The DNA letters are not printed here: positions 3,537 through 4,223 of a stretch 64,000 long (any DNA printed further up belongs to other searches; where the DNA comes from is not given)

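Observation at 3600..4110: Stand-alone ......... homing endonuclease ORF in an AT-rich insert abutting tyrS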

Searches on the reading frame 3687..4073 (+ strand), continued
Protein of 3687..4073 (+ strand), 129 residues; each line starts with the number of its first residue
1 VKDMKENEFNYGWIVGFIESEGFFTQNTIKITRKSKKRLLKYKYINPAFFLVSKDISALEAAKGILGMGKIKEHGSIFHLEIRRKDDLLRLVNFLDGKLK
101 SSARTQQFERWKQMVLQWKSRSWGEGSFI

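Call 46: predict_structure(alignment_id=A3)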
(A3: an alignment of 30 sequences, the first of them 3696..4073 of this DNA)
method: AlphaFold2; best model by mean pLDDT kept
length: 126 residues; sequences in the alignment: 30
mean_pLDDT: 87.8   pTM: 0.76
mean pLDDT of the five models: 87.8, 87.5, 87.1, 55.8, 53.6
residues with pLDDT >= 90: 86; 70-90: 29; 50-70: 6; < 50: 5
segments of 3 or more residues with pLDDT < 50: 122-126
pLDDT, mean of each block of 10 residues (from residue 1): 81 95 84 77 92 96 95 94 94 95 95 80 47
secondary structure, 60 per line:
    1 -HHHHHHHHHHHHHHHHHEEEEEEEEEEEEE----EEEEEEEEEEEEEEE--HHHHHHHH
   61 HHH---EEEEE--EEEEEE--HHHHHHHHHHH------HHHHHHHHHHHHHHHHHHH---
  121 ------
elements in order: H2-18 E19-31 E36-50 H53-63 E67-71 E74-79 H82-92 H99-117

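Call 51: fold_search(model_id=the predicted structure, library=pdb)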
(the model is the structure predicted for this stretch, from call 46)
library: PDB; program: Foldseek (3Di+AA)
matches with E <= 10: 719; with E <= 0.001: 125
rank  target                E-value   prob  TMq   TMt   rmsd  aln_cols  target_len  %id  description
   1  3e54_A                3.6e-08  1.00  0.71  0.57   3.8       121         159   25  Archaeal Intron-encoded Homing Endonuclease I-Vdi141I Complexed With DNA (released 2008-12-30)
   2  5gkk_A                6.4e-08  1.00  0.73  0.63   3.0       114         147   25  Crystal structure of a homing endonuclease, I-TnaI (released 2017-07-12)
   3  11qf_B                3.8e-07  1.00  0.69  0.30   4.0       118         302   26  I-PnoMI with solubilizing mutations (released 2026-03-25)
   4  5gkk_B                5.2e-07  1.00  0.71  0.63   3.1       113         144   24  Crystal structure of a homing endonuclease, I-TnaI (released 2017-07-12)
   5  5t2h_A                1.5e-06  1.00  0.71  0.32   3.1       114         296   21  Engineered variant of I-OnuI meganuclease targeting the Human TCRa gene; harbors 43 point mutations relative to wild-t (released 2017-05-03)
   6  5e67_A                1.6e-06  1.00  0.69  0.31   3.6       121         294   25  K103A/K262A double mutant of I-SmaMI (released 2016-01-13)
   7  6uwh_A                1.6e-06  1.00  0.68  0.31   3.4       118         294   24  Intermediate engineered variant of I-OnuI meganuclease with improved thermostability and partially altered specificity (released 2019-12-18)
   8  11qf_A                1.8e-06  1.00  0.67  0.29   4.2       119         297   26  I-PnoMI with solubilizing mutations (released 2026-03-25)
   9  5a74_B                1.9e-06  1.00  0.69  0.57   3.2       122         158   14  Crystal structure of the homing endonuclease I-CvuI in complex with its target (Sro1.3) in the presence of 2 mM Mn (released 2015-09-23)
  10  7rcg_A                2.0e-06  1.00  0.70  0.32   3.4       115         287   19  I-OnuI_e-hPD1-f final stage reengineered variant of I-OnuI (released 2022-06-29)
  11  4efj_A                2.1e-06  1.00  0.68  0.30   4.1       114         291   21  Crystal structure of I-GzeII LAGLIDADG homing endonuclease in complex with DNA target site (released 2012-05-02)
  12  5t2o_A                2.3e-06  1.00  0.69  0.32   3.1       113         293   18  Engineered variant of I-OnuI meganuclease targeting the Anopheles AGAP011377 gene; harbors 53 point mutations relative (released 2017-05-03)
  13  4yhx_A                2.3e-06  1.00  0.68  0.30   4.3       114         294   22  Crystal Structure of LAGLIDADG Meganuclease I-GpeMI Bound to Uncleaved DNA (released 2016-03-09)
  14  4yit_A                2.7e-06  1.00  0.68  0.32   4.1       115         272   26  Crystal Structure of LAGLIDADG Meganuclease I-AabMI Bound to Uncleaved DNA (released 2016-03-23)
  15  6bcg_G                2.7e-06  1.00  0.69  0.33   3.3       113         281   19  I-LtrI A28G bound to cognate substrate (pre-cleavage complex) (released 2018-10-24)
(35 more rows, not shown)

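Call 52: search_protein_representatives(alignment_id=A3)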
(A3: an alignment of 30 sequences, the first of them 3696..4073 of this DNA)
Query: 30 sequences, 128 profile positions. Proteins with E-value up to 0.001 (for the whole library): 397; up to 1e-10: 17; up to 1e-30: 3. The best 150 are listed.
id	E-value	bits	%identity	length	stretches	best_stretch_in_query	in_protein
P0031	1.8e-58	212.2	-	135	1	2-127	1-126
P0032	2.3e-58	211.9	-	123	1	2-123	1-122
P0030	1.3e-45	170.6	-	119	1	2-102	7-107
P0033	2.4e-30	121.3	-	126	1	3-124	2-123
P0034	5.3e-25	104.1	-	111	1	7-121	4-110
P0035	7.5e-23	97.1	-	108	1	6-117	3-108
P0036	6.6e-21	90.8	-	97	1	38-121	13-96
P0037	8.8e-21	90.4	-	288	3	4-110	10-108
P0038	1.8e-16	76.4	-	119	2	7-76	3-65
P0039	3.2e-15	72.4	-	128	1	3-114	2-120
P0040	4.2e-15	72.0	-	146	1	5-111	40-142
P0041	2.2e-13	66.5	-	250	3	9-115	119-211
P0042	3.2e-13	65.9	-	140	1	5-119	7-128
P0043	5.7e-12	61.9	-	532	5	9-74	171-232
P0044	8.4e-12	61.4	-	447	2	6-109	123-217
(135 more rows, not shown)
